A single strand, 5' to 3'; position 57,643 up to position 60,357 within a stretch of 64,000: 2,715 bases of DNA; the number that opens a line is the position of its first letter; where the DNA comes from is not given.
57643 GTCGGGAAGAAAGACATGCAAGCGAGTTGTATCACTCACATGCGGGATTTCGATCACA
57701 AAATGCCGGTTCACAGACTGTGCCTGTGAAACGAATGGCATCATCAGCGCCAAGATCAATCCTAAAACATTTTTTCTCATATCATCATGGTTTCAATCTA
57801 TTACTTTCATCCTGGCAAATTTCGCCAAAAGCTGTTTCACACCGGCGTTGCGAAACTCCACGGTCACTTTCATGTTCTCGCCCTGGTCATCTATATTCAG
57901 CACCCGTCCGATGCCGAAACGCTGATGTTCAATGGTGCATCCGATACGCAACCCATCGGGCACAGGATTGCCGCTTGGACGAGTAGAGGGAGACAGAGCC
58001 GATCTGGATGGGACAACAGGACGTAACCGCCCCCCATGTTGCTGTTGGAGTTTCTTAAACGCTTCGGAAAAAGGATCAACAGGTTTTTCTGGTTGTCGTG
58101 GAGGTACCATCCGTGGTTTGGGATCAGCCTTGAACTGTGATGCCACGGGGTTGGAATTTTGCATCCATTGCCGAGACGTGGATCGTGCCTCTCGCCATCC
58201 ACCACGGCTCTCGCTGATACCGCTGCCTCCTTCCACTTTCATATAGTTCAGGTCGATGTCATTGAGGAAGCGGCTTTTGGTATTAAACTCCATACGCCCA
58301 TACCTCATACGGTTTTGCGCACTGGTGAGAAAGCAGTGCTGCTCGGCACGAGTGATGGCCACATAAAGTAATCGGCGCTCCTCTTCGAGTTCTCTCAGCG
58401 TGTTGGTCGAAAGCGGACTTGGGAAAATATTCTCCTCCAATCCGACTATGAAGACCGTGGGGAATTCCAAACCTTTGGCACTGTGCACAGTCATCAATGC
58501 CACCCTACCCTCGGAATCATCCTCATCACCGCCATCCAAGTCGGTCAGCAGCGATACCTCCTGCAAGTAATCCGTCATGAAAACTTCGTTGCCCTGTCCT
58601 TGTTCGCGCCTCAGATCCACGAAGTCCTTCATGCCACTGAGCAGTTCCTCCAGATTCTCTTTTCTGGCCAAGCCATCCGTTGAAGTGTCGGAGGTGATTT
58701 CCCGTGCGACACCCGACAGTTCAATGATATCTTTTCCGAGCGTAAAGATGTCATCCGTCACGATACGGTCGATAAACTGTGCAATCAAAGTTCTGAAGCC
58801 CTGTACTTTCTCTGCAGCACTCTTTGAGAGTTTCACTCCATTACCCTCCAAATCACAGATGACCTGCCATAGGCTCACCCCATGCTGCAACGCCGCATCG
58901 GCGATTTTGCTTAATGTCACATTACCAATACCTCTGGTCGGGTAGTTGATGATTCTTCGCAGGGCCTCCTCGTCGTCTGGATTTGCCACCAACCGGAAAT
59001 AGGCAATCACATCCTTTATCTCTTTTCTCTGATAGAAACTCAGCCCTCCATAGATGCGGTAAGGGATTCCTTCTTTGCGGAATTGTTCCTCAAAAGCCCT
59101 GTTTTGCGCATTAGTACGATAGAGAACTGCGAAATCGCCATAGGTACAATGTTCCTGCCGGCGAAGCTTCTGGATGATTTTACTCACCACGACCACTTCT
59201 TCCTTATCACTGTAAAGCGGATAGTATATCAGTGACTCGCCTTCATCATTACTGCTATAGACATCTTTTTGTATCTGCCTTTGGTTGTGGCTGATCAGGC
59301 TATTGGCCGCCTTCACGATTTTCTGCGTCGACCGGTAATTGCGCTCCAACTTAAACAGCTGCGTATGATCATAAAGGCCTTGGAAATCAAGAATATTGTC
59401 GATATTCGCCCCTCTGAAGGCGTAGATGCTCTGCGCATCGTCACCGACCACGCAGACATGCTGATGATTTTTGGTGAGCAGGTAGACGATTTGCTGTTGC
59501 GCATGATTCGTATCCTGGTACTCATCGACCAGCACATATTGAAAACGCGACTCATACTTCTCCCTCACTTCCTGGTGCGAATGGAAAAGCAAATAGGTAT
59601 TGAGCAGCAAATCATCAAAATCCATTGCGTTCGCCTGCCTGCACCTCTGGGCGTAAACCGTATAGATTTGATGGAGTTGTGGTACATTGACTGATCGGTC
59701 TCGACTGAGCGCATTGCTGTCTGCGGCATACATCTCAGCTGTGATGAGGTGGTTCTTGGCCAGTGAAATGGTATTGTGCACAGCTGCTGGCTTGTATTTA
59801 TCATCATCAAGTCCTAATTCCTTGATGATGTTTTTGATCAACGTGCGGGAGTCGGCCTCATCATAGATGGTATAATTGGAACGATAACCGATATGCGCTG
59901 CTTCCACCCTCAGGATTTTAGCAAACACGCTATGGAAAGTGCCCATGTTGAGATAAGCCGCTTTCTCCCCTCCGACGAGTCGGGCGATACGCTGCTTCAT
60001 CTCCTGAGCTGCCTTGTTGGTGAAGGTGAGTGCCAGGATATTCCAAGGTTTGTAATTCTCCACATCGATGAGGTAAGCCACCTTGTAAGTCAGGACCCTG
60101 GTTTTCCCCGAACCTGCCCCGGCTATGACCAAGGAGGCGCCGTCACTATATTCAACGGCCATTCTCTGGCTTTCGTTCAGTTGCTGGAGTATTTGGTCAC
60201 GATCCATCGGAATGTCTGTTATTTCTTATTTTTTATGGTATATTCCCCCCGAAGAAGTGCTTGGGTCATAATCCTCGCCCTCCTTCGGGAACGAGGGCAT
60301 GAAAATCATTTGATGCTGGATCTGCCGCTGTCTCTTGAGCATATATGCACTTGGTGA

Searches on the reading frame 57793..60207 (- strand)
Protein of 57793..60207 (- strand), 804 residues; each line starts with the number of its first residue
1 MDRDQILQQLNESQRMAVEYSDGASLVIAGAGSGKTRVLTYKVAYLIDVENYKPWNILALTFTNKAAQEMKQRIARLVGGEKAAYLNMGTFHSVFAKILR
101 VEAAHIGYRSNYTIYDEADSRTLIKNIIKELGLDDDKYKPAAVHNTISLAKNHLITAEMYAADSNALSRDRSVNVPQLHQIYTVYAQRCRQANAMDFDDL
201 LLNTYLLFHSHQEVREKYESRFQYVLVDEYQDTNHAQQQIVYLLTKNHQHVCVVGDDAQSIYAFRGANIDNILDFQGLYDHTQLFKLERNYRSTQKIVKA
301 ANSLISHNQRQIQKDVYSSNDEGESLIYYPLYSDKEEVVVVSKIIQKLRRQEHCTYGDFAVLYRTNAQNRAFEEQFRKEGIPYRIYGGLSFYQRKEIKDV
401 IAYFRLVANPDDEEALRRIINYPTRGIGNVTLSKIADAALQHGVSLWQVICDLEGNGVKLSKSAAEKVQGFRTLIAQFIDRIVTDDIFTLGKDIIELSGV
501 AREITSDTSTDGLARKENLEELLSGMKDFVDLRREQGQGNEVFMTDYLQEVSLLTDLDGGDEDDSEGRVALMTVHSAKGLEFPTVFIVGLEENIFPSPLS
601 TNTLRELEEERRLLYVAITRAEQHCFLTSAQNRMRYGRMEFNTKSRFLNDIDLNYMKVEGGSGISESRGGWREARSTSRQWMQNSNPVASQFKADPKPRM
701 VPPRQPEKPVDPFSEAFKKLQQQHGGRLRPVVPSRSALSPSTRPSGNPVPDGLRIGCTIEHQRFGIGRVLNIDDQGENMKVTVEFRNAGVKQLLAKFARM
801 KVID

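Call 8: search_protein_families(library=pfam, proteins=[window:57793-60207:-], max_evalue=0.01)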
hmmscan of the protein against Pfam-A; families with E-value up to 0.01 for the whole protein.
window:57793-60207:- (804 aa): 9 families
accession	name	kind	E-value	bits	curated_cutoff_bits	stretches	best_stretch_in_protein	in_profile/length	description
PF00580.27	UvrD-helicase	-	4.9e-87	292.5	23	1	10-277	1-268/271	UvrD/REP helicase N-terminal domain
PF13361.12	UvrD_C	-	4.8e-74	250.3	25.6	1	286-631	2-349/350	UvrD-like helicase C-terminal domain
PF13245.12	AAA_19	-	2.6e-22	79.9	25.1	1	14-265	1-134/134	AAA domain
PF13538.12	UvrD_C_2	-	4.4e-12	46.1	27.4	1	570-627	3-51/52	UvrD-like helicase C-terminal domain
PF21196.3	PcrA_UvrD_tudor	-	7.8e-12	45.3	23.9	1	755-798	1-44/48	PcrA/UvrD tudor domain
PF13604.12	AAA_30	-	2.6e-09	37.5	27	2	9-74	1-66/191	AAA domain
PF01443.25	Viral_helicase1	-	3.1e-08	34.2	21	1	566-625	178-224/228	Viral superfamily 1 RNA helicase core domain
PF13087.12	AAA_12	-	0.00027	21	27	0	535-628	108-191/195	AAA domain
PF13086.12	AAA_11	-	0.00066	20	27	1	9-259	1-249/257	AAA domain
